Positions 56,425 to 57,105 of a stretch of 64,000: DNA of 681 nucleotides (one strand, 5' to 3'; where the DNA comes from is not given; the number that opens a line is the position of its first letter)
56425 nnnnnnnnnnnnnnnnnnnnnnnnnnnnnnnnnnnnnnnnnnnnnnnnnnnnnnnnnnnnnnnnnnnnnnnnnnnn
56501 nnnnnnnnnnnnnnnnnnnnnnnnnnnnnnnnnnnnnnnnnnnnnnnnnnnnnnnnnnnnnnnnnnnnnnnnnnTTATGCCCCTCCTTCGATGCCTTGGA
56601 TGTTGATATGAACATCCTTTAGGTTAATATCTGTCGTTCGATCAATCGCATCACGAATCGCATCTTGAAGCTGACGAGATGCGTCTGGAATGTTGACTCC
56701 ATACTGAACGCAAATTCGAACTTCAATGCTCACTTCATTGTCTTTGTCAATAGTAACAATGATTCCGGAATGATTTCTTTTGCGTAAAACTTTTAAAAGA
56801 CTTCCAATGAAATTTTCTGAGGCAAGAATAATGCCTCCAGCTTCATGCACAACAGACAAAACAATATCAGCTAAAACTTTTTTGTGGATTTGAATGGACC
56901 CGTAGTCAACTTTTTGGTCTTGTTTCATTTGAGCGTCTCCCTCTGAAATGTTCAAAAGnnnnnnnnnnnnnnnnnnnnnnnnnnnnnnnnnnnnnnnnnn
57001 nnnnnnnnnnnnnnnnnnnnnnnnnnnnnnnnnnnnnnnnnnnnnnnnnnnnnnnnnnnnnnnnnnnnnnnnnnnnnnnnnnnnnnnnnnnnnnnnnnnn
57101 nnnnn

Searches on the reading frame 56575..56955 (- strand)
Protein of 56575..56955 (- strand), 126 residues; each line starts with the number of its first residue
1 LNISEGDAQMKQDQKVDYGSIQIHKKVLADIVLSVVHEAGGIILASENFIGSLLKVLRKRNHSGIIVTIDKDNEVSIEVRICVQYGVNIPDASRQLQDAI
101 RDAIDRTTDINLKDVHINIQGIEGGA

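Call 34: search_protein_families(library=pfam, proteins=[window:56575-56955:-], max_evalue=0.1)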
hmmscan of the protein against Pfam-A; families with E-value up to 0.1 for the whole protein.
window:56575-56955:- (126 aa): 1 family
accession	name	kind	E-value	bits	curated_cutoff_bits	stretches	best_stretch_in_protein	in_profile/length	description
PF03780.18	Asp23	-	3.7e-23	82.5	28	1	18-122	2-107/108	Asp23 family, cell envelope-related function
